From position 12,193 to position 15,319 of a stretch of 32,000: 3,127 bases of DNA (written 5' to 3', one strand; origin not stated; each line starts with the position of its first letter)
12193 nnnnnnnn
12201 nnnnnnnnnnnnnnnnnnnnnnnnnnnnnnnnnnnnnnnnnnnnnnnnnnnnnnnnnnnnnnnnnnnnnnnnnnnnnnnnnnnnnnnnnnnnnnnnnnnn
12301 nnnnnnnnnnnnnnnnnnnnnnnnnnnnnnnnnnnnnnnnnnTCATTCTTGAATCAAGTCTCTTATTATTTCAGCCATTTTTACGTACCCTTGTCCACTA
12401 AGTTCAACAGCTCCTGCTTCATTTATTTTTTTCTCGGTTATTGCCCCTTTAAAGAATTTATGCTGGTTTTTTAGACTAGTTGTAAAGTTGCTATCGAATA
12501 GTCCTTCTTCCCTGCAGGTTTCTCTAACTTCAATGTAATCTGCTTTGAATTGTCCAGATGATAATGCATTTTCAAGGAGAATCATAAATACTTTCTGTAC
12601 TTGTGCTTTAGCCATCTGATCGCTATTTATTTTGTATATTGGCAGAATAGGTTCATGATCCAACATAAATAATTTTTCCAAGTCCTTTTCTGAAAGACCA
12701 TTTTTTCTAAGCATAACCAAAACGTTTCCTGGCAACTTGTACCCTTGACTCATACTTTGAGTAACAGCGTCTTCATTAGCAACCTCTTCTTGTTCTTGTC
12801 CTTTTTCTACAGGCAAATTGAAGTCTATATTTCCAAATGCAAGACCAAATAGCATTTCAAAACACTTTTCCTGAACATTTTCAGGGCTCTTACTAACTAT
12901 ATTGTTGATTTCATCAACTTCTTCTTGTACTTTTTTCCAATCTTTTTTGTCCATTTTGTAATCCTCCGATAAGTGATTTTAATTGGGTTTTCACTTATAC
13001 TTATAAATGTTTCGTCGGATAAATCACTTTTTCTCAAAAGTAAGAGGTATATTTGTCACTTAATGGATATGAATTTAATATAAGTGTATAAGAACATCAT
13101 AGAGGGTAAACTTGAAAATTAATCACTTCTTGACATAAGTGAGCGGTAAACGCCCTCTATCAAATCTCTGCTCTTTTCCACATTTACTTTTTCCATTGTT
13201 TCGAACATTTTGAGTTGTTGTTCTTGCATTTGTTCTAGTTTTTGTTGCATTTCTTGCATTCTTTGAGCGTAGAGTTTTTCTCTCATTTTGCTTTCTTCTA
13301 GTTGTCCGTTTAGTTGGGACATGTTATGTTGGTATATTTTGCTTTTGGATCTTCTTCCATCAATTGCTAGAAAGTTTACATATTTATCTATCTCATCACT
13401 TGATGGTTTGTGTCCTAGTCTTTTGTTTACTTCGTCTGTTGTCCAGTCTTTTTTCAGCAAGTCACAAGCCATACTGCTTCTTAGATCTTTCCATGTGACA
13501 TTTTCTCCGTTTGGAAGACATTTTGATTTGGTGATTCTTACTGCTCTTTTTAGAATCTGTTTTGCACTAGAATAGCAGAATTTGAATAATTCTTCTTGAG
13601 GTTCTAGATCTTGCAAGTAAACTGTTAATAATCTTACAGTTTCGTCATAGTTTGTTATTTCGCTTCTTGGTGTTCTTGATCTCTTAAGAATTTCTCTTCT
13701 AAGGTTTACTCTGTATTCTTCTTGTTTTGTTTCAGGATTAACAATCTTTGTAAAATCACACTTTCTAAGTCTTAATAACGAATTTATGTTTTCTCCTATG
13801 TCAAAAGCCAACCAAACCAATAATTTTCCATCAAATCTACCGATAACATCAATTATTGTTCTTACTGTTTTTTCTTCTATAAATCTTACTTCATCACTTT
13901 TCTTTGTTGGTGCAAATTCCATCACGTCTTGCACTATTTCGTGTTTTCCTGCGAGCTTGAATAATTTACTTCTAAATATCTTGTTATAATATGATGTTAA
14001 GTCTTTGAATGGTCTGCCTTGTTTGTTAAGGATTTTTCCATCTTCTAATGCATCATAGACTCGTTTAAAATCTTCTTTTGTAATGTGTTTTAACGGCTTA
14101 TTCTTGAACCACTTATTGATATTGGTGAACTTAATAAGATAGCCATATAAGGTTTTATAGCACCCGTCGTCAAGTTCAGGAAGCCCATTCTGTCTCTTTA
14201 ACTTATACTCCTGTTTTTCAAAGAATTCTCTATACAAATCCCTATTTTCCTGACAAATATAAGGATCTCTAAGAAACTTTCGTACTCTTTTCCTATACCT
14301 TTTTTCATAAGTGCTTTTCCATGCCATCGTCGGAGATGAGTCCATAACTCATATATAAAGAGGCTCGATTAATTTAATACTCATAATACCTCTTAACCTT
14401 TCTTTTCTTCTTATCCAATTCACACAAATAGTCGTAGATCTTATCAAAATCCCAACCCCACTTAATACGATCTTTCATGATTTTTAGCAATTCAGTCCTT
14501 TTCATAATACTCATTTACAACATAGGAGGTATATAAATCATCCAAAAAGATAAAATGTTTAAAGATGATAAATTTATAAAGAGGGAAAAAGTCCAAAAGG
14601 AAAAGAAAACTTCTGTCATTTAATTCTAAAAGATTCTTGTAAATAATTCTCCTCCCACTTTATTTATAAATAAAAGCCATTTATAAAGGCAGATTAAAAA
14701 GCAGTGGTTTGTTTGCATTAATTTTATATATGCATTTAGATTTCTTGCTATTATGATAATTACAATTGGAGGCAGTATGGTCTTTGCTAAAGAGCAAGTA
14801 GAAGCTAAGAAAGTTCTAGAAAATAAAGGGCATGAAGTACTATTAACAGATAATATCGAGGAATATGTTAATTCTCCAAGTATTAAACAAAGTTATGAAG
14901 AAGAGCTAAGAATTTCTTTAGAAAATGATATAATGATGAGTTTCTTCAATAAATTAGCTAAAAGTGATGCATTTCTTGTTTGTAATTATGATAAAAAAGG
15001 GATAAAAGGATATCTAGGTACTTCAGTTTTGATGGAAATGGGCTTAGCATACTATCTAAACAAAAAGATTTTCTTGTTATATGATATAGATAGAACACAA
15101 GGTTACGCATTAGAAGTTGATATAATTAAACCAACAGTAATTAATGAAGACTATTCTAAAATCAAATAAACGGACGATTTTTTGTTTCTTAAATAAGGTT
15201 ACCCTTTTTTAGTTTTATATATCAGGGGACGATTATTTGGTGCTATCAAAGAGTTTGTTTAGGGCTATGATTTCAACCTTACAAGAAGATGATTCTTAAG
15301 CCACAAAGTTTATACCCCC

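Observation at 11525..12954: Translationally coupled two-gene module (unknown 203-aa protein plus 273-aa HEPN protein) is a candidate new toxin-antitoxin or abortive-infection system on an archaeal integrative element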

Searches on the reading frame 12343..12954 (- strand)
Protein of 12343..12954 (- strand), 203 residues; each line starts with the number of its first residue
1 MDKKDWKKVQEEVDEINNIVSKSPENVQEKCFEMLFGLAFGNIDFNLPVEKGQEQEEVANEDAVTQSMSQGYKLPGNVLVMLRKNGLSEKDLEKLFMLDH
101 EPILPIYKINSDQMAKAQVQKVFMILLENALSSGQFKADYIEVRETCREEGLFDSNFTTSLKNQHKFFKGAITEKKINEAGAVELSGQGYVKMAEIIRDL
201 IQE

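Call 3: search_protein_families(library=pfam, proteins=[window:12343-12954:-], max_evalue=1)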
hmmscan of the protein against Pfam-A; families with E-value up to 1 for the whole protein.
window:12343-12954:- (203 aa): 0 families

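Call 4: search_protein_families(library=padloc, proteins=[window:12343-12954:-], max_evalue=1)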
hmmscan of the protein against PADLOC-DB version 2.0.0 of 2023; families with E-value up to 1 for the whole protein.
window:12343-12954:- (203 aa): 0 families

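Call 11: find_homologous_proteins(query=window:12343-12954:-)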
Query window:12343-12954:- (203 aa): 7 proteins with E <= 0.001 among 119 candidates.
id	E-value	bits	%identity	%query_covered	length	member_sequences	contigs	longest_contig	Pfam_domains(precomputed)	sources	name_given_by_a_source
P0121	1.3e-126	438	100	100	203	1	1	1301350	-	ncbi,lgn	-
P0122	7.2e-69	249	60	98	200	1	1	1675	-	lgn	-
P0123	3.7e-63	231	56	98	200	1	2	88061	-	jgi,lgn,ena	-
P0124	1.9e-61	225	56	99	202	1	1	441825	-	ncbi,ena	-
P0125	1.2e-59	219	50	98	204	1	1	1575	-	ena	-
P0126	8.2e-59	217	49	98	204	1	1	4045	-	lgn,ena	-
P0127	7.6e-55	204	51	98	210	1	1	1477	-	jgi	jgi:hypothetical protein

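Call 17: search_solved_structures(query=window:12343-12954:-, max_evalue=10, show_alignments=1)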
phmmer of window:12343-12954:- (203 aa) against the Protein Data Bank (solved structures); distinct sequences matched with E-value up to 10: 2.
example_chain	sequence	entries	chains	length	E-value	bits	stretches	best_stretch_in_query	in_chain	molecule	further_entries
4xmq_A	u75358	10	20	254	1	12.4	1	72-113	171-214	Putative methyl-accepting chemotaxis signal transduction protein | Methyl-accepting chemotaxis protein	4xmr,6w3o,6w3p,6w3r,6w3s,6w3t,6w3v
9tqb_D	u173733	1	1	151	1.8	11.7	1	83-141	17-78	BLOC-1-related complex subunit 8 homolog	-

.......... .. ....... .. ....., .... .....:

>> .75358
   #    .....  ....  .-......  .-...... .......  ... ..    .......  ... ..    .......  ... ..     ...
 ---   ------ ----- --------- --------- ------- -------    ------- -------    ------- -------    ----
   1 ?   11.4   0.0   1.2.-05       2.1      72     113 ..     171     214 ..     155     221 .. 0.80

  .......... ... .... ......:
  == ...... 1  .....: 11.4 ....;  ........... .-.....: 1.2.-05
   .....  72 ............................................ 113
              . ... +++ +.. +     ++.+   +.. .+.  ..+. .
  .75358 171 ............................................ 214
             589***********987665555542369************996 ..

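Call 18: search_protein_families(library=ncbifam, proteins=[window:12343-12954:-], max_evalue=1)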
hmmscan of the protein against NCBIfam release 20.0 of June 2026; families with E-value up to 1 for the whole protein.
window:12343-12954:- (203 aa): 1 family
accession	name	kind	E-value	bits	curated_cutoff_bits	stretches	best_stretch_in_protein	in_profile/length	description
NF001386.0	PRK00279.2-4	equivalog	0.046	13.3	256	1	62-122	50-110/220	adenylate kinase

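Call 29: find_homologous_proteins(query=A2)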
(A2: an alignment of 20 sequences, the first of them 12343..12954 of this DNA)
Query A2 (20 sequences) (203 aa, profile of the alignment): 112 proteins with E <= 0.001 among 4143 candidates.
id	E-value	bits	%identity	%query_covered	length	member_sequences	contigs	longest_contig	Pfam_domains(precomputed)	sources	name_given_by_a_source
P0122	5.1e-82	292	60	98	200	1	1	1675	-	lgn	-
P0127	5.6e-82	292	51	98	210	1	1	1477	-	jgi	jgi:hypothetical protein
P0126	9.1e-82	291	49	98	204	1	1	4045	-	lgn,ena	-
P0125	1.2e-81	291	50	98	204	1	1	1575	-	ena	-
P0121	1.1e-80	288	100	100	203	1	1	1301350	-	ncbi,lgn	-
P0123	1.1e-78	281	56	98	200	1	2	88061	-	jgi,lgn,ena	-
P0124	1.3e-75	271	56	99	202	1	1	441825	-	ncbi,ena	-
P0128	1.2e-53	200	25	96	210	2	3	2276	-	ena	-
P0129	3.0e-52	195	29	95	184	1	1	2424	-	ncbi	-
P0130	4.6e-52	194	27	96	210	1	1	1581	-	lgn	-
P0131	4.6e-52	194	27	96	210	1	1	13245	-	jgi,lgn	-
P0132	1.4e-48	183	27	96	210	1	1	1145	-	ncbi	-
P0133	7.7e-48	181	29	96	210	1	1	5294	-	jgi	jgi:hypothetical protein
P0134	8.6e-48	180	25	96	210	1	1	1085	-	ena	-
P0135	6.3e-47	178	25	96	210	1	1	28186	-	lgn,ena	-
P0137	9.4e-45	171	22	97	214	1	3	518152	-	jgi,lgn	jgi:hypothetical protein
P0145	2.5e-43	166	26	95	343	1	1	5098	-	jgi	jgi:hypothetical protein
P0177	1.8e-37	147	26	91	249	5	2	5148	-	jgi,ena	-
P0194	9.3e-35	138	27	95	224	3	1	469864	-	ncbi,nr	ncbi:MAG: hypothetical protein JWN74_847 [Acidobacteriaceae bacterium]|nr:hypothetical protein [Acid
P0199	3.3e-33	133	24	95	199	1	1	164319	-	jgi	jgi:hypothetical protein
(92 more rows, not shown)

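Call 43: predict_structure(alignment_id=A3)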
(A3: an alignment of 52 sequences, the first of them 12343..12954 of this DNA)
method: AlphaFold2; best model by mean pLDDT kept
length: 203 residues; sequences in the alignment: 52
mean_pLDDT: 87.9   pTM: 0.65
mean pLDDT of the five models: 87.9, 87.7, 87.3, 87.2, 84.5
residues with pLDDT >= 90: 155; 70-90: 15; 50-70: 8; < 50: 25
segments of 3 or more residues with pLDDT < 50: 46-67
pLDDT, mean of each block of 10 residues (from residue 1): 77 96 94 92 48 40 50 93 97 95 94 97 98 98 98 97 98 97 98 98 92
secondary structure, 60 per line:
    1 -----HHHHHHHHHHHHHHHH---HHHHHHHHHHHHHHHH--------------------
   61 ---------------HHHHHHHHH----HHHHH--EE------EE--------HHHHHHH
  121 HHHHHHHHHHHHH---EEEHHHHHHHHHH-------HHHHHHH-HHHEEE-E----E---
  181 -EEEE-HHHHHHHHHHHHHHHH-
elements in order: H6-21 H25-40 H76-84 H89-93 H114-133 E137-139 H140-149 H157-163 E168-170 E182-185 H187-202

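Call 45: fold_search(model_id=the predicted structure, library=pdb)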
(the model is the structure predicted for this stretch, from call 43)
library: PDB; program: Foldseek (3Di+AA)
matches with E <= 10: 141; with E <= 0.001: 0
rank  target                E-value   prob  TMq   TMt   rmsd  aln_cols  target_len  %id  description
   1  5aip_B                1.2e-01  0.90  0.28  0.40   8.1       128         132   11  Crystal structure of NadR in complex with 4-hydroxyphenylacetate (released 2016-03-02)
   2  1s3j_B                1.9e-01  0.41  0.26  0.34  11.3       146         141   12  X-ray crystal structure of YusO protein from Bacillus subtilis (released 2004-04-13)
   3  5ocn_D                2.5e-01  0.89  0.29  0.62   3.6        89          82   15  Crystal structure of the forkhead domain of human FOXN1 (released 2017-08-02)
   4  2fxa_C                3.2e-01  0.87  0.27  0.34   4.5        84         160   12  Structure of the Protease Production Regulatory Protein hpr from Bacillus subtilis. (released 2006-03-14)
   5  8ylg_B                3.4e-01  0.90  0.30  0.37   5.3        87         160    9  Crystal structure of Burkholderia thailandensis MftR in complex with operator DNA (released 2024-11-13)
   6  2co5_B                3.6e-01  0.84  0.30  0.58   5.2       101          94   12  F93 FROM STIV, a winged-helix DNA-binding protein (released 2006-05-31)
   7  5zhc_A                3.8e-01  0.57  0.28  0.48   6.2        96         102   14  Crystal structure of the PadR-family transcriptional regulator Rv3488 of Mycobacterium tuberculosis H37Rv (released 2018-10-17)
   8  5yhx_M                4.2e-01  0.54  0.27  0.35   6.6       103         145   14  Structure of Lactococcus lactis ZitR, wild type (released 2017-12-06)
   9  5aip_A                4.7e-01  0.47  0.28  0.38  11.3       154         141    9  Crystal structure of NadR in complex with 4-hydroxyphenylacetate (released 2016-03-02)
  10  8ylg_A                5.0e-01  0.85  0.31  0.38   4.8        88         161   10  Crystal structure of Burkholderia thailandensis MftR in complex with operator DNA (released 2024-11-13)
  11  1s3j_A                5.0e-01  0.38  0.26  0.34   6.9        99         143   14  X-ray crystal structure of YusO protein from Bacillus subtilis (released 2004-04-13)
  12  5ocn_A                5.7e-01  0.69  0.28  0.58   4.0        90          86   16  Crystal structure of the forkhead domain of human FOXN1 (released 2017-08-02)
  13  7el3_A                5.7e-01  0.44  0.26  0.36   8.9       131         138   11  Crystal structure of HpaR-DNA complex from Acinetobacter baumannii (released 2022-01-19)
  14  9qdr_A                6.0e-01  0.20  0.23  0.29   7.4       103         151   14  Structure of Staphylococcus aureus MarR-type repressor MhqR (released 2026-01-14)
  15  5yhz                  6.3e-01  0.54  0.27  0.36   6.7        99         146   13  Structure of Lactococcus lactis ZitR, E41A mutant (released 2017-12-06)
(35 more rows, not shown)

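Call 58: find_encoding_contigs(protein=P0137, flank=6000, max_places=2)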
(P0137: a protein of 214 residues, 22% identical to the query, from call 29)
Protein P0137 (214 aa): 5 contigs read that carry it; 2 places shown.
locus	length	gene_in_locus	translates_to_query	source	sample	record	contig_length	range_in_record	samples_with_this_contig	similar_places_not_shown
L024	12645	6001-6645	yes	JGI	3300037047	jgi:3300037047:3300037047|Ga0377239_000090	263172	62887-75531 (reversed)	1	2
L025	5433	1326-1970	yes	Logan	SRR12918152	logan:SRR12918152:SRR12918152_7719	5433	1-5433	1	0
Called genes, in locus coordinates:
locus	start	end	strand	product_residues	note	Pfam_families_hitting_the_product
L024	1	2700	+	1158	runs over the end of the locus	PF02811:PHP, PF07733:DNA_pol3_alpha, PF17657:DNA_pol3_finger, PF14579:HHH_6, PF01336:tRNA_anti-codon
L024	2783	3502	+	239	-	PF27030:AbpE_bact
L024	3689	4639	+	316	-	-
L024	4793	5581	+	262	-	-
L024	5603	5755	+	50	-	-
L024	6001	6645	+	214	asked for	-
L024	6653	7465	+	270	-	PF27235:AF_1680 (weak)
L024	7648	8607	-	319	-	PF00226:DnaJ, PF01556:DnaJ_C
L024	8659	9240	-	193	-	PF01558:POR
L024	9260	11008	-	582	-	PF01855:POR_N, PF02775:TPP_enzyme_C, PF12838:Fer4_7 (faint), PF12797:Fer4_2 (faint), PF00037:Fer4 (weak), PF12837:Fer4_6 (weak)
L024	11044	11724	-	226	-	PF10602:RPN7 (faint), PF09976:TPR_21 (weak), PF13428:TPR_14 (faint), PF07719:TPR_2 (faint), PF13181:TPR_8 (faint), PF13174:TPR_6 (faint), PF13424:TPR_12 (faint), PF21033:RMD1-3 (weak), +3 more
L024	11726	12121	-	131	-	PF13279:4HBT_2, PF03061:4HBT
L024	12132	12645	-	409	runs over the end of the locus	PF01676:Metalloenzyme, PF10143:PhosphMutase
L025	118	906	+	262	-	-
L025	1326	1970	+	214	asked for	-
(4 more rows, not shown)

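Call 59: find_encoding_contigs(protein=P0194, flank=6000, max_places=2)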
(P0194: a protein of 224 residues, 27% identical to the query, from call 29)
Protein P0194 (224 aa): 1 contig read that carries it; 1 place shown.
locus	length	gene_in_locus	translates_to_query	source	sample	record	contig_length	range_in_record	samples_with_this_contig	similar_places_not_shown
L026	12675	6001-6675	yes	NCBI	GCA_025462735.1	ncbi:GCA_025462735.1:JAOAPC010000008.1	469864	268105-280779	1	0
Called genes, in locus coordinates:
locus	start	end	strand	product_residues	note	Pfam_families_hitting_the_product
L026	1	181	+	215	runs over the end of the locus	PF09335:VTT_dom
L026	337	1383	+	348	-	PF04055:Radical_SAM, PF19288:CofH_C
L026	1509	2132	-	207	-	-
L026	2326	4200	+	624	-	PF00486:Trans_reg_C, PF13428:TPR_14 (faint), PF13181:TPR_8 (faint), PF13432:TPR_16 (faint), PF14559:TPR_19 (faint), PF07719:TPR_2 (faint), PF13414:TPR_11 (faint), PF13431:TPR_17 (faint)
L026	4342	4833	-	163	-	PF11645:PDDEXK_5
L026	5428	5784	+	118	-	-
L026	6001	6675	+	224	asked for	-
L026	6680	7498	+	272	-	PF27235:AF_1680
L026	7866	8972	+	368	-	PF08240:ADH_N, PF00107:ADH_zinc_N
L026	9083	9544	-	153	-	PF08837:DUF1810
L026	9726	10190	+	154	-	PF14534:DUF4440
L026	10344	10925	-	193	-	-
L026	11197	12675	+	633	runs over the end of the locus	PF00486:Trans_reg_C, PF13431:TPR_17 (faint), PF13181:TPR_8 (faint), PF14559:TPR_19 (faint)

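Call 60: find_encoding_contigs(protein=P0199, flank=6000, max_places=2)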
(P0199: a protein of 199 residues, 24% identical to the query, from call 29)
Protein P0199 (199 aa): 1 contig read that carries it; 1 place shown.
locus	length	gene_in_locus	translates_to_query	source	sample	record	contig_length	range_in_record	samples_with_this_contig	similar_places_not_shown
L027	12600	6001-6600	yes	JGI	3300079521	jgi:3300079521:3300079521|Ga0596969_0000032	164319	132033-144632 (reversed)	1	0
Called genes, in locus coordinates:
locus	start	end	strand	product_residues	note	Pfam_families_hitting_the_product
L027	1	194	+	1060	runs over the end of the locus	PF13088:BNR_2 (faint), PF02012:BNR (faint), PF15902:Sortilin-Vps10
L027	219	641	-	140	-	-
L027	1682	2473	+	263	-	PF22175:Ogg-HhH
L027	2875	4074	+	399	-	PF00294:PfkB, PF15891:Nuc_deoxyri_tr2 (weak), PF05014:Nuc_deoxyrib_tr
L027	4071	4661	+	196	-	PF06508:QueC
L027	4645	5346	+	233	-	-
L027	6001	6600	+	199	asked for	-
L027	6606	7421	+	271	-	PF27235:AF_1680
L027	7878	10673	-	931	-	-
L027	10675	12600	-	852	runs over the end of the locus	PF01555:N6_N4_Mtase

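Call 93: search_protein_families(library=pfam, proteins=[P0137, P0194, P0199, P0145, P0177], max_evalue=1)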
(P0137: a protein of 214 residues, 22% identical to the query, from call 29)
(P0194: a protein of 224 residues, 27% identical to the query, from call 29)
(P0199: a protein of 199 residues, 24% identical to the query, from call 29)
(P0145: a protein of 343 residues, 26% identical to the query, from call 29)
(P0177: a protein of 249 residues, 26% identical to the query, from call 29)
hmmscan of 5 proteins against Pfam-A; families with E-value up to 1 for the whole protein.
P0137 (214 aa): 2 families
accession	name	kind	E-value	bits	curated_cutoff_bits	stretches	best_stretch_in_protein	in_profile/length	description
PF20104.4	DUF6494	-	0.013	16.3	24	1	85-105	3-23/68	Family of unknown function (DUF6494)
PF06386.16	GvpL_GvpF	-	0.11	13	23.6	1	39-161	102-226/245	Gas vesicle synthesis protein GvpL/GvpF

P0194 (224 aa): 2 families
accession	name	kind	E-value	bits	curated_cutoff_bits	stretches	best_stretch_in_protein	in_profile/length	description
PF04316.19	FlgM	-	0.13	12.9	25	1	135-167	14-49/55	Anti-sigma-28 factor, FlgM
PF04089.19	BRICHOS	-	0.2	12.3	25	1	109-177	36-90/91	BRICHOS domain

P0199 (199 aa): 1 family
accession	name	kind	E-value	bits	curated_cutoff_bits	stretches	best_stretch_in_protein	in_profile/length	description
PF11465.14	Receptor_2B4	-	0.077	13.6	21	1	155-188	51-85/108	Natural killer cell receptor 2B4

P0145 (343 aa): 1 family
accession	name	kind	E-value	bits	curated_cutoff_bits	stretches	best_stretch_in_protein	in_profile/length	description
PF09256.16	BaffR-Tall_bind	-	0.11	12.7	21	0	289-298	2-11/30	BAFF-R, TALL-1 binding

P0177 (249 aa): 1 family
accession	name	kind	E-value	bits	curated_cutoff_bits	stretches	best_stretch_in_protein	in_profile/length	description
PF15397.11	DUF4618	-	0.23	11.3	34.9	1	122-167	35-80/258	Domain of unknown function (DUF4618)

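Call 104: search_protein_families(library=phrogs, proteins=[window:12343-12954:-], max_evalue=0.001)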
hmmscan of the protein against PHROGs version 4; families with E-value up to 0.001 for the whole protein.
window:12343-12954:- (203 aa): 0 families

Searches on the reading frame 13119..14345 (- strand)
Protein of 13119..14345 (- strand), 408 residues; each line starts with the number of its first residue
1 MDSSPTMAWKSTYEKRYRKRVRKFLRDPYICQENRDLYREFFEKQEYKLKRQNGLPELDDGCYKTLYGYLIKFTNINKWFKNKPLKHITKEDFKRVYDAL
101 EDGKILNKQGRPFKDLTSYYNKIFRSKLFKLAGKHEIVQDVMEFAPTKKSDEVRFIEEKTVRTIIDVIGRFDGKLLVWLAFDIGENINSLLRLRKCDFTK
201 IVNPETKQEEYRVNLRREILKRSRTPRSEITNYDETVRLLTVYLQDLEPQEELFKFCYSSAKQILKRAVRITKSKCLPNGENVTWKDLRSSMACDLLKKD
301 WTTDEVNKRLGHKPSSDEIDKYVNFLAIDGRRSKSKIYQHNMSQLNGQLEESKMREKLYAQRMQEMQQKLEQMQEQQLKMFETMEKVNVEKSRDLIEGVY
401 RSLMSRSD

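Call 3: search_protein_families(library=pfam, proteins=[window:13119-14345:-], max_evalue=1)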
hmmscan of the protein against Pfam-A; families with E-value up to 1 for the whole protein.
window:13119-14345:- (408 aa): 5 families
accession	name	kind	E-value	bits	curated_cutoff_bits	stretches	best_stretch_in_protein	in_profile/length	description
PF00589.27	Phage_integrase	-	6.6e-05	23.2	27.1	1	199-316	44-160/172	Phage integrase family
PF24164.1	TMP_N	-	0.022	15.6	27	1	321-393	4-76/82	Tape measure protein N-terminal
PF16514.10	NADH-UOR_E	-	0.029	15.1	25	1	359-404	13-58/74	putative NADH-ubiquinone oxidoreductase chain E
PF25762.1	HAUS1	-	0.074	13.3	40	1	332-380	176-224/236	HAUS augmin-like complex subunit 1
PF12059.13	DUF3540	-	0.085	13.2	27.9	1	334-398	108-172/199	Protein of unknown function (DUF3540)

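Call 4: search_protein_families(library=padloc, proteins=[window:13119-14345:-], max_evalue=1)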
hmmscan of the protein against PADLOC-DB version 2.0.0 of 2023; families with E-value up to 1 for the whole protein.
window:13119-14345:- (408 aa): 0 families

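Call 18: search_protein_families(library=ncbifam, proteins=[window:13119-14345:-], max_evalue=1)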
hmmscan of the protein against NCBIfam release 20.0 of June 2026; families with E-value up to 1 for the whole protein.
window:13119-14345:- (408 aa): 1 family
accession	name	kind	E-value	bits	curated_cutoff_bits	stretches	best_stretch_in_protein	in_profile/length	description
NF040815.2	recomb_XerA_Arch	equivalog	1.1e-06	28.5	220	1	64-313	15-243/263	site-specific tyrosine recombinase/integron integrase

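Call 46: list_cluster_members(proteins=[P0001, P0121, window:13119-14345:-, window:8785-9996:-])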
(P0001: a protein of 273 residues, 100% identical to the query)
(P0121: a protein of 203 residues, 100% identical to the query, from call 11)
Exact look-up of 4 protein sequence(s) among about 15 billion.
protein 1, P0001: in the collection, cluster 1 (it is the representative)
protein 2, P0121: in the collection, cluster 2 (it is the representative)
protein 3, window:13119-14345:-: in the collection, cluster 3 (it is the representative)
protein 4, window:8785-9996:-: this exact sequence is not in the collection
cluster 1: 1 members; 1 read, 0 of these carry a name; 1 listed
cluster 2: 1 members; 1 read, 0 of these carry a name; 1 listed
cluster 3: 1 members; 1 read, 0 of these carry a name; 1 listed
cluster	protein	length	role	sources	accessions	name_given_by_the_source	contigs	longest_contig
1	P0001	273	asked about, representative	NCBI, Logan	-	-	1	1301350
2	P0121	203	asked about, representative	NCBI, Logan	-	-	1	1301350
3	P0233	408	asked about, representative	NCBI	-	-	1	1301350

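Call 98: search_dna_similar(query=window:13119-14345:-, collection=phages, mode=protein, max_evalue=0.001, max_rows=10)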
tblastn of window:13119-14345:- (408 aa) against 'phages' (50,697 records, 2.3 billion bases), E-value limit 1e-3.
No match.

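Call 99: search_dna_similar(query=window:13119-14345:-, collection=plasmids, mode=protein, max_evalue=0.001, max_rows=10)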
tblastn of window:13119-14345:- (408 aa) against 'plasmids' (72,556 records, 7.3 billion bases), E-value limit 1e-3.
No match.

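Call 100: search_solved_structures(query=window:13119-14345:-, max_evalue=1, show_alignments=1)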
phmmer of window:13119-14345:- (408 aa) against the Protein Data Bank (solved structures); distinct sequences matched with E-value up to 1: 0.

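Call 104: search_protein_families(library=phrogs, proteins=[window:13119-14345:-], max_evalue=0.001)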
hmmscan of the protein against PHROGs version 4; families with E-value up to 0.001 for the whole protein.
window:13119-14345:- (408 aa): 1 family
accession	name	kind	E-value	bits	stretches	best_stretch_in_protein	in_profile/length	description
phrog_1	-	integration and excision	6.8e-13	49.7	1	64-376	185-493/611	integrase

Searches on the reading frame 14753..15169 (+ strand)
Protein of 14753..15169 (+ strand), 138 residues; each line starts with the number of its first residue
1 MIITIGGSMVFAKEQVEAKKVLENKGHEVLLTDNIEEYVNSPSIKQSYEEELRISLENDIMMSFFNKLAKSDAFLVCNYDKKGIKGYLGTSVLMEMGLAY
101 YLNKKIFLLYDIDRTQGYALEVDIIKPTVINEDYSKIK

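Call 3: search_protein_families(library=pfam, proteins=[window:14753-15169:+], max_evalue=1)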
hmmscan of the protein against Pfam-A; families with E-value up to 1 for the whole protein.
window:14753-15169:+ (138 aa): 2 families
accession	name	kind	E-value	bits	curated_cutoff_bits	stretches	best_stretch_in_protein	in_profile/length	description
PF05014.21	Nuc_deoxyrib_tr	-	0.00039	21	28.8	1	6-121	4-108/117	Nucleoside 2-deoxyribosyltransferase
PF09466.15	Yqai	-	0.0043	17.8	20.2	1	13-40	28-55/66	Hypothetical protein Yqai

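Call 4: search_protein_families(library=padloc, proteins=[window:14753-15169:+], max_evalue=1)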
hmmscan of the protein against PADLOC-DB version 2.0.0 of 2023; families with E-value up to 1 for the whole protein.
window:14753-15169:+ (138 aa): 0 families

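Call 18: search_protein_families(library=ncbifam, proteins=[window:14753-15169:+], max_evalue=1)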
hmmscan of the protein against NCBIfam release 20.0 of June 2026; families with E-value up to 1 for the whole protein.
window:14753-15169:+ (138 aa): 1 family
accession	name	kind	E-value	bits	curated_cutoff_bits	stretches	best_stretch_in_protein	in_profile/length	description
NF050088.1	Get3_fold_NosAFP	equivalog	0.008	15.2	325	1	15-131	67-182/364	Get3/ArsA fold putative tail anchor-mediating ATPase NosAFP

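Call 104: search_protein_families(library=phrogs, proteins=[window:14753-15169:+], max_evalue=0.001)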
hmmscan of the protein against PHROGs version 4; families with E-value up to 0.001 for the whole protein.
window:14753-15169:+ (138 aa): 0 families
